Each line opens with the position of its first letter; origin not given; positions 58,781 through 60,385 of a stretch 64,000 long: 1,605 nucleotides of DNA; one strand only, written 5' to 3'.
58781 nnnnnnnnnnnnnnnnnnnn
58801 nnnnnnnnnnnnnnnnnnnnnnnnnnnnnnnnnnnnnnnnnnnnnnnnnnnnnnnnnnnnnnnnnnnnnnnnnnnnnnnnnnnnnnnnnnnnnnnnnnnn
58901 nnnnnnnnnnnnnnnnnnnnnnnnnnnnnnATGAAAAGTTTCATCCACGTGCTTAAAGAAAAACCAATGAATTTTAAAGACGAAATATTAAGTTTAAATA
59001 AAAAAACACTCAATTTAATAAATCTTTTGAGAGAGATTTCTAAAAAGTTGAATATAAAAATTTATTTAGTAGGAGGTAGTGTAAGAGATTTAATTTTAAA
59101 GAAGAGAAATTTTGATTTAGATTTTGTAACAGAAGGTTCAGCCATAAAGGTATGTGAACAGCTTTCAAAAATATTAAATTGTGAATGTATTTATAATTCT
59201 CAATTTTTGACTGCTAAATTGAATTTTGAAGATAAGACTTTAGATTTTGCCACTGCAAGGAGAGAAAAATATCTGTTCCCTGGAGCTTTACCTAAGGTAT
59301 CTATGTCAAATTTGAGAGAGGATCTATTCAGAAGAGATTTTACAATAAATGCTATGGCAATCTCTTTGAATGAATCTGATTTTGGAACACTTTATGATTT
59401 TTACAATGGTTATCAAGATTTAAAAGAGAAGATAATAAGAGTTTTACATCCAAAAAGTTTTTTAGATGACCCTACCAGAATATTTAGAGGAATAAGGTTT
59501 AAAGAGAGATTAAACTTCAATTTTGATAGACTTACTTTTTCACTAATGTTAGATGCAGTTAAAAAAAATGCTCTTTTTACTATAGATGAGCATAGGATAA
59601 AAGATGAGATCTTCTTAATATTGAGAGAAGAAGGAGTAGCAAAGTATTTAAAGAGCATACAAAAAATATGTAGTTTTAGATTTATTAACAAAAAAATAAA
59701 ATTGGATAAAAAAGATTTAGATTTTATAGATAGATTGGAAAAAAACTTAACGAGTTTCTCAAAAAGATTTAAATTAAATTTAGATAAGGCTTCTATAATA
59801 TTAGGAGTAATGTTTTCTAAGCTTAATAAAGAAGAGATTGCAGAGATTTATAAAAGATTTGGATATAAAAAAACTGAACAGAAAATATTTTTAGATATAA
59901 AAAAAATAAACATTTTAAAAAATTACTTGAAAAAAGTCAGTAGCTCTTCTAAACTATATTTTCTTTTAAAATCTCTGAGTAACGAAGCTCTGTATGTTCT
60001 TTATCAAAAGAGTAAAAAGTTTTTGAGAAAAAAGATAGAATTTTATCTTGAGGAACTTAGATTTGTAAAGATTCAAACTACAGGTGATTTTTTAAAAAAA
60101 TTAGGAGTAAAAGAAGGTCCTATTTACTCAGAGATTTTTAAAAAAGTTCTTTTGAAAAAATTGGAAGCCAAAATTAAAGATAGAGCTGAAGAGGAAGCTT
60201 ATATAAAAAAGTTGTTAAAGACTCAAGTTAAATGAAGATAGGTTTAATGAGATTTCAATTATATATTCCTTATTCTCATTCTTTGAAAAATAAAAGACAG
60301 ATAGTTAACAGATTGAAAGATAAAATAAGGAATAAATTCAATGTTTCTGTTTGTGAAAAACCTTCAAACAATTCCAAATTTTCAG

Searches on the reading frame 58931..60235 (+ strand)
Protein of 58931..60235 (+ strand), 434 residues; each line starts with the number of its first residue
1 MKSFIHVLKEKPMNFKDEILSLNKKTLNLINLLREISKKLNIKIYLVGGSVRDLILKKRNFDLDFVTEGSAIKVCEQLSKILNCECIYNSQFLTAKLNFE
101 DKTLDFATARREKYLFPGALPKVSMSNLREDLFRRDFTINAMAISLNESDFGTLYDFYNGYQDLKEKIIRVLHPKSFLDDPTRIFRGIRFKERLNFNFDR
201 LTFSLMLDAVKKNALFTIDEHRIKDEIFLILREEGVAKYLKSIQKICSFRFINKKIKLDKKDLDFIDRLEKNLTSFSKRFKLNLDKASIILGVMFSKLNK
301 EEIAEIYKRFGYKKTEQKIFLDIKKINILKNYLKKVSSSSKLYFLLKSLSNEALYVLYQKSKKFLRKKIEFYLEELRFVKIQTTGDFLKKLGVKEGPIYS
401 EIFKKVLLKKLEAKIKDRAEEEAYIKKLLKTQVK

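Call 53: search_protein_families(library=ncbifam, proteins=[window:58931-60235:+], max_evalue=1e-10)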
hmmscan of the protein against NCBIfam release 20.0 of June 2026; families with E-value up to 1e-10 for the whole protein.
window:58931-60235:+ (434 aa): 7 families
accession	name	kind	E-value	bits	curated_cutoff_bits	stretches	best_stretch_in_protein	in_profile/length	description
NF041569.1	A-tRNAntase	equivalog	9.4e-74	249.1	1440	1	22-429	460-877/880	A-adding tRNA nucleotidyltransferase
NF009814.0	PRK13299.1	equivalog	1.8e-31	109.6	290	1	41-430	20-391/396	CCA tRNA nucleotidyltransferase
TIGR02692.1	tRNA_CCA_actino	equivalog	1.5e-29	103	438.8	1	28-228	14-215/466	CCA tRNA nucleotidyltransferase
NF008137.0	PRK10885.1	equivalog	3.1e-24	85.5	451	1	42-252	1-206/409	multifunctional CCA addition/repair protein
NF009813.0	PRK13298.1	equivalog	7.9e-21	74.4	606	1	42-373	1-333/417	tRNA CCA-pyrophosphorylase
TIGR01942.1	pcnB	subfamily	1.3e-20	73.7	305.65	1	38-249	26-234/425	polynucleotide adenylyltransferase PcnB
NF008634.1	PRK11623.1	equivalog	8.5e-16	57.5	702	0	127-200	157-229/469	polynucleotide adenylyltransferase PcnB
